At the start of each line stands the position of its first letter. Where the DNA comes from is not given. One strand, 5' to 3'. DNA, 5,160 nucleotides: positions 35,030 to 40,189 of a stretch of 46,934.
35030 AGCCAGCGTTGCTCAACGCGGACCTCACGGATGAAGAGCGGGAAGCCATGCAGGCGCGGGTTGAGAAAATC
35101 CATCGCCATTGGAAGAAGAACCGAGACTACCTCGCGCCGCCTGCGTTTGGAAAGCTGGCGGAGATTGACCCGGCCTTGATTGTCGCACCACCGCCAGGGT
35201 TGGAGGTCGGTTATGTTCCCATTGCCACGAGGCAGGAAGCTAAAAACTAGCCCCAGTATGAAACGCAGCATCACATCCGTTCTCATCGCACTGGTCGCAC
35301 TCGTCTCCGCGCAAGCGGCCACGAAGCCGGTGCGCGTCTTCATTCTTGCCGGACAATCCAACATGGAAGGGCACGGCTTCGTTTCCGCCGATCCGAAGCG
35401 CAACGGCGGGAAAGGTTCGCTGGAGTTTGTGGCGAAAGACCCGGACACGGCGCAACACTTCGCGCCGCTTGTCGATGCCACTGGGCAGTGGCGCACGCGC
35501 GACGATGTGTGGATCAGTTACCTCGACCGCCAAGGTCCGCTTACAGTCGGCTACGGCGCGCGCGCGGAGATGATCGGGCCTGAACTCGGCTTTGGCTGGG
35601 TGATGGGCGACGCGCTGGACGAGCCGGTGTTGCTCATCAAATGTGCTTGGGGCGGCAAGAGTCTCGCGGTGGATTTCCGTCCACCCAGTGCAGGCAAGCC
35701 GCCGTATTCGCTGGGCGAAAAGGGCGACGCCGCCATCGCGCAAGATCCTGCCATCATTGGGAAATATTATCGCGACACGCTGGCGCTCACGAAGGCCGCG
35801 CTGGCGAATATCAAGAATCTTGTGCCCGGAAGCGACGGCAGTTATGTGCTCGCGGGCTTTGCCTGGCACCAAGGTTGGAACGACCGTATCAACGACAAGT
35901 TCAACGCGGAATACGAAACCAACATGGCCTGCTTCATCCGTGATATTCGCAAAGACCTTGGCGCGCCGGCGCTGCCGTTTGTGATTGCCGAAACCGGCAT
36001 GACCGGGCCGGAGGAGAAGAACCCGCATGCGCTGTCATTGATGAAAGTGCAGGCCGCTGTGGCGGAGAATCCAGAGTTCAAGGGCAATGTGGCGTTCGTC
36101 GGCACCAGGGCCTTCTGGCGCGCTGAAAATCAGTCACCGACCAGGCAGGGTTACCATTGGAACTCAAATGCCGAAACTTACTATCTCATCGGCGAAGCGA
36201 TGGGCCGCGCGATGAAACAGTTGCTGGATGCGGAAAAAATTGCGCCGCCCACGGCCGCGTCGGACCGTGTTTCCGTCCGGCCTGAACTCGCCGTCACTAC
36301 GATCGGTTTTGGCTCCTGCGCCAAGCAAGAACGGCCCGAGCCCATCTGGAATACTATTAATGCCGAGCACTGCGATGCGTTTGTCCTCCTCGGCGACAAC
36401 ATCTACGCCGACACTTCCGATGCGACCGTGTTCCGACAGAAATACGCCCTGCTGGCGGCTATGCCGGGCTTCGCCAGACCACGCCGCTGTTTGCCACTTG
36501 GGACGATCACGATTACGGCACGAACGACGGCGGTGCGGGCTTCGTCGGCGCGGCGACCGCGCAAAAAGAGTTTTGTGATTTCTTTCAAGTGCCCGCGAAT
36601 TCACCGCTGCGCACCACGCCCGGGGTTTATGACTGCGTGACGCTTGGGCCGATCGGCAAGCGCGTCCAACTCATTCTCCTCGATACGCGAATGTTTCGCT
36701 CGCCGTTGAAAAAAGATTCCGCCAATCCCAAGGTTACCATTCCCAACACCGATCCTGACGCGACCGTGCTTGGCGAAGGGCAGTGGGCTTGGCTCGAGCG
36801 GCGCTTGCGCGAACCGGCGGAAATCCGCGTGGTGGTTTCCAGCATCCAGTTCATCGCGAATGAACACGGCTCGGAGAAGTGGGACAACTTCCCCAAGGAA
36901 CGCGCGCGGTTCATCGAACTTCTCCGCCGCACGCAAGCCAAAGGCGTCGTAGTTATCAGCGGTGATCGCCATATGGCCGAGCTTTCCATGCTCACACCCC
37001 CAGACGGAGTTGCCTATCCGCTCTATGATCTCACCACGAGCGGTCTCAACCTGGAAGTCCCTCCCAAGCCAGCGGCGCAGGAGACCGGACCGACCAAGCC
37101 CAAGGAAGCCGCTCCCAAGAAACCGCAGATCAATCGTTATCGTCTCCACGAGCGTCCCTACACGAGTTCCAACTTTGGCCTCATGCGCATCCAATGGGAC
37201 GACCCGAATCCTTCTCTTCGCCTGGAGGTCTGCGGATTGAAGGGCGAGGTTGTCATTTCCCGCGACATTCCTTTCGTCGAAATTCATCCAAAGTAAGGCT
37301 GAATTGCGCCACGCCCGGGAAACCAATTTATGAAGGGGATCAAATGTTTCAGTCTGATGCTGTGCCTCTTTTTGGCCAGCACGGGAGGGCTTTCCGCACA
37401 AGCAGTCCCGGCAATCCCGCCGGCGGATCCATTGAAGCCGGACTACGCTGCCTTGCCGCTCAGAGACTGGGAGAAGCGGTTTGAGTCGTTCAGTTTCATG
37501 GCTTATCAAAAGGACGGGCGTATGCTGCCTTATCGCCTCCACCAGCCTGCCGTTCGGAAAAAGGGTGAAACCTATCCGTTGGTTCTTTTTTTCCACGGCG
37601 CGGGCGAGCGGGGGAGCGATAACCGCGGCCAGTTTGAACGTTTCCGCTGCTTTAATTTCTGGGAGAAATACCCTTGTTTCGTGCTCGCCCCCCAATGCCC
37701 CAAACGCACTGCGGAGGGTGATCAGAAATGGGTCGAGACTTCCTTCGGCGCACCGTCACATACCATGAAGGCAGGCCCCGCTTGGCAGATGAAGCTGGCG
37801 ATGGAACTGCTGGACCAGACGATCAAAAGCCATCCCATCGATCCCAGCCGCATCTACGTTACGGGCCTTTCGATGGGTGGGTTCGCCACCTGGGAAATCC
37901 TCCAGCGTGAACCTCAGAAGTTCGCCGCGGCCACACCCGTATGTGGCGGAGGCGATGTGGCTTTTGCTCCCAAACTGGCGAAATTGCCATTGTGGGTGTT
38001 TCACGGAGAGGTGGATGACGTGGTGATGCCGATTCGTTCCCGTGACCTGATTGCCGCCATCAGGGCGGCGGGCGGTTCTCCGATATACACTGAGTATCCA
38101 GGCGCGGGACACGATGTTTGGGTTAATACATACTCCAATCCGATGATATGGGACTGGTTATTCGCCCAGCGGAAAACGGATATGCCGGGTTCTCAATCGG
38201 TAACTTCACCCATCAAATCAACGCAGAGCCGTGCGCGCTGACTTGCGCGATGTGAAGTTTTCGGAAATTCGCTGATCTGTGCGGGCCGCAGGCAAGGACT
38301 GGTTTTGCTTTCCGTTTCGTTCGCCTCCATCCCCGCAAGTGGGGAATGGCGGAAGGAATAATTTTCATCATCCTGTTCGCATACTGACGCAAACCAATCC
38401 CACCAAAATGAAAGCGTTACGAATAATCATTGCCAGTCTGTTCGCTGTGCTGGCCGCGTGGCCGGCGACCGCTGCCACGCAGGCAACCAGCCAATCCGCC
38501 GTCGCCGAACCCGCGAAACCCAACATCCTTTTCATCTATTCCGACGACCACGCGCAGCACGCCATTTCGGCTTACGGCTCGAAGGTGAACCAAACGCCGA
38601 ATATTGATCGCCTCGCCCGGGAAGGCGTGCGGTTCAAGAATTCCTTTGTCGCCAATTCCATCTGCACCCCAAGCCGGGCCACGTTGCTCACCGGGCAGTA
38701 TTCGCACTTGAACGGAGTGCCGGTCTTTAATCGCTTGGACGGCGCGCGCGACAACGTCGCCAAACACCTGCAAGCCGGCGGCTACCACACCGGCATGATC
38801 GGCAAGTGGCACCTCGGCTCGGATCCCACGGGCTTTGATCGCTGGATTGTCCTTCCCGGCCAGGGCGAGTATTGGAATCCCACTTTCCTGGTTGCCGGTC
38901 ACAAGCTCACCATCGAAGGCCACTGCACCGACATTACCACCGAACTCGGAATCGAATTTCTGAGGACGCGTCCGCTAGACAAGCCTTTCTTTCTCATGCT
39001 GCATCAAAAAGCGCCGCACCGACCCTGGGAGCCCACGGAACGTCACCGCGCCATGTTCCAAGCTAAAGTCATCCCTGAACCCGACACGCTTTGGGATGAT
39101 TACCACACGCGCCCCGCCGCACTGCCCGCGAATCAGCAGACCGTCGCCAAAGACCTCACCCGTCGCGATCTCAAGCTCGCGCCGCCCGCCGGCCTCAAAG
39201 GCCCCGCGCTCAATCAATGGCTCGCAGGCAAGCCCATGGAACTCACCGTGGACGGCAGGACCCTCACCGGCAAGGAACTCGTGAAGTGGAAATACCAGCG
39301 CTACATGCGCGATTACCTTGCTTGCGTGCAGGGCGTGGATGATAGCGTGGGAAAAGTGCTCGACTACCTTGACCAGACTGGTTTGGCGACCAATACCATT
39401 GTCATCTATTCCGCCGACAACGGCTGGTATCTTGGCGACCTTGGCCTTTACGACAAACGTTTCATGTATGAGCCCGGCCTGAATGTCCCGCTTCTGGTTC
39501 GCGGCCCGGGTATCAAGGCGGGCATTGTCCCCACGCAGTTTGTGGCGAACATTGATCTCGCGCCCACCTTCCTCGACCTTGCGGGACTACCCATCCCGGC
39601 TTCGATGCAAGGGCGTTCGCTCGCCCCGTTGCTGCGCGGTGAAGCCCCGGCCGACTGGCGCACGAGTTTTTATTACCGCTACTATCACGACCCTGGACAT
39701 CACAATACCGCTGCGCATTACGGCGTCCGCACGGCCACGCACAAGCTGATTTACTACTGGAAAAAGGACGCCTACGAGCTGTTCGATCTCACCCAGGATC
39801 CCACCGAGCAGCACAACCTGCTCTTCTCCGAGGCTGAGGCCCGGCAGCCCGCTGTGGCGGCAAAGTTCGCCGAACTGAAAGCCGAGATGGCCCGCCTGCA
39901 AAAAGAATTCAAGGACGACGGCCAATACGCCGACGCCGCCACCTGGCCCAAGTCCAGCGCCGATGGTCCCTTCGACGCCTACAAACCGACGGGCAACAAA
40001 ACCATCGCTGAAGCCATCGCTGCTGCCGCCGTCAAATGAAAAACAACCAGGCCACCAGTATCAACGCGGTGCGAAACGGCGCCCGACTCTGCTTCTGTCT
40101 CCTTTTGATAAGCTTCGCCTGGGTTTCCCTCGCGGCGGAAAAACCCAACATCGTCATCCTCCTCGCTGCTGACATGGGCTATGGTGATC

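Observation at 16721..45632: Five copies of a 16-bp palindrome, TCCCC-N6-GGGGA, each at the head of a plus-strand transcription unit of the glycan island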

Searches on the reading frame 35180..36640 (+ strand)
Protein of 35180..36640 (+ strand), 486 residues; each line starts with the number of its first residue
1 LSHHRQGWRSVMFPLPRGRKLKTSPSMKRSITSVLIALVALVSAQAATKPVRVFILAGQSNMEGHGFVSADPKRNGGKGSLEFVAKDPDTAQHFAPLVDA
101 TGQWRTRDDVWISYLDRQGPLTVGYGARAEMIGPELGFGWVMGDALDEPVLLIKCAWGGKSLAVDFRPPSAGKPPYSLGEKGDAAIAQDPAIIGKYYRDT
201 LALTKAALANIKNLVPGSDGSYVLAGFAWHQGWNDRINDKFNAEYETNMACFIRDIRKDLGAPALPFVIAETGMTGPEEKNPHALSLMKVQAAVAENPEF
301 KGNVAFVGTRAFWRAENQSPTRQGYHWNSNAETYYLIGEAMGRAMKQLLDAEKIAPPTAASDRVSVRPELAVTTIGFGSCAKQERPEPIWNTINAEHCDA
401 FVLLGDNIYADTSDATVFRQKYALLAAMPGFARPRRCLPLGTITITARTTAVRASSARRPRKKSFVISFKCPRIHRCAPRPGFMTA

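Call 12: search_protein_families(library=pfam, proteins=[window:35180-36640:+])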
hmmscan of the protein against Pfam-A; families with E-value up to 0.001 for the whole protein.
window:35180-36640:+ (486 aa): 1 family
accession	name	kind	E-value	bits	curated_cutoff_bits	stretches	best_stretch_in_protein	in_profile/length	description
PF03629.24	SASA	-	1.8e-22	80.5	24.8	1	51-309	2-196/226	Carbohydrate esterase, sialic acid-specific acetylesterase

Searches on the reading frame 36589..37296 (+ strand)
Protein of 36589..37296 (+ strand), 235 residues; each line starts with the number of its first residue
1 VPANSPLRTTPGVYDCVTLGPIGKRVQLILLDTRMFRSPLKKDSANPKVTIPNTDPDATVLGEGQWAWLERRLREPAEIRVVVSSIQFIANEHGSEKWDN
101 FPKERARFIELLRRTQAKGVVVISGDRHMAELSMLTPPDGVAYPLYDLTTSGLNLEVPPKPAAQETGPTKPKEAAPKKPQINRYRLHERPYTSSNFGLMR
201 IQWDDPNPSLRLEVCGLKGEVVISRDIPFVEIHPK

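Call 12: search_protein_families(library=pfam, proteins=[window:36589-37296:+])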
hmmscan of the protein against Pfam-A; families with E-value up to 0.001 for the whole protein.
window:36589-37296:+ (235 aa): 1 family
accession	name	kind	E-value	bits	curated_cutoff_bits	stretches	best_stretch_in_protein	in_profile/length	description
PF09423.15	PhoD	-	2e-16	60.5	27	1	22-201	150-332/343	PhoD-like phosphatase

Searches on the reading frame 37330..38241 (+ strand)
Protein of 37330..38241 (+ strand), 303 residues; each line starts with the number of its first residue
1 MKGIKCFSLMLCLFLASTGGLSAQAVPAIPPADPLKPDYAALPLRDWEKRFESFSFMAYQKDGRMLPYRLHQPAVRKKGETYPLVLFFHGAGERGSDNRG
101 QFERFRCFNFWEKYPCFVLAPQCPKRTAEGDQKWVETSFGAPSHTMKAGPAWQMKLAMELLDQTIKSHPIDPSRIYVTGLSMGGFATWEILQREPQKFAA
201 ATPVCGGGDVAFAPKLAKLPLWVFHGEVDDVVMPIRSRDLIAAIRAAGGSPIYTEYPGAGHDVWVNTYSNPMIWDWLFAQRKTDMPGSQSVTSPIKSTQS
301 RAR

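Call 12: search_protein_families(library=pfam, proteins=[window:37330-38241:+])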
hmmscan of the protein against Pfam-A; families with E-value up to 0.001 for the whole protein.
window:37330-38241:+ (303 aa): 5 families
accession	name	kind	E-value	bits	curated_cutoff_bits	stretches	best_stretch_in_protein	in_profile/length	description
PF00326.27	Peptidase_S9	-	5.4e-10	39.6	22.6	1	158-210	49-101/213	Prolyl oligopeptidase family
PF12146.15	Hydrolase_4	-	3.9e-08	33.3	27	0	215-264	188-235/239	Serine aminopeptidase, S33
PF02230.22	Abhydrolase_2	-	2.5e-07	31.2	23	1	76-265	8-203/217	Phospholipase/Carboxylesterase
PF00756.26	Esterase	-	0.00015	22.1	22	1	69-201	11-143/251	Putative esterase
PF01738.24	DLH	-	0.0005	20.2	21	1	163-261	86-186/217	Dienelactone hydrolase family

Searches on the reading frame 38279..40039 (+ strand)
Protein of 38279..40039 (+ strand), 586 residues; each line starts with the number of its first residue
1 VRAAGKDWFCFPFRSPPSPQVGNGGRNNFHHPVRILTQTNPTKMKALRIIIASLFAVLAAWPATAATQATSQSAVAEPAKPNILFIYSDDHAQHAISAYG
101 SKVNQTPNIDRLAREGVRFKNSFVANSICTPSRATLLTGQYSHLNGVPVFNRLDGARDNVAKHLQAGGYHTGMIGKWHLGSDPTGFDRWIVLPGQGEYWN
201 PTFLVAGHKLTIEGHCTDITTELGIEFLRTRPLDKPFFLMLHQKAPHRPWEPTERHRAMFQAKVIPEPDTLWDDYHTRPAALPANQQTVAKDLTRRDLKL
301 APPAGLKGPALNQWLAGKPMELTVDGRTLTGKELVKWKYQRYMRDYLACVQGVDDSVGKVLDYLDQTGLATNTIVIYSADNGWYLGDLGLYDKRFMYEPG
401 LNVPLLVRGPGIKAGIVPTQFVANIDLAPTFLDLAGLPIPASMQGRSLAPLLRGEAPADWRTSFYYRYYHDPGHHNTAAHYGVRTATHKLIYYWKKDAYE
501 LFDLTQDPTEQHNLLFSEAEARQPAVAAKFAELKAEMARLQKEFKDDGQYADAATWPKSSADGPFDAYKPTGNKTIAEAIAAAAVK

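Call 12: search_protein_families(library=pfam, proteins=[window:38279-40039:+])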
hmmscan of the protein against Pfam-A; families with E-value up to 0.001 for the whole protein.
window:38279-40039:+ (586 aa): 3 families
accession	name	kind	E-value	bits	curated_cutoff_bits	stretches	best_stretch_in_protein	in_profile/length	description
PF00884.28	Sulfatase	-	1.7e-57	195.5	25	1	81-436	1-300/301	Sulfatase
PF16347.10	SGSH_C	-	7e-47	159.9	29.3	1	386-521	1-138/154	N-sulphoglucosamine sulphohydrolase, C-terminal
PF01663.27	Phosphodiest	-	4.7e-07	30.2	23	1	102-155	16-70/342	Type I phosphodiesterase / nucleotide pyrophosphatase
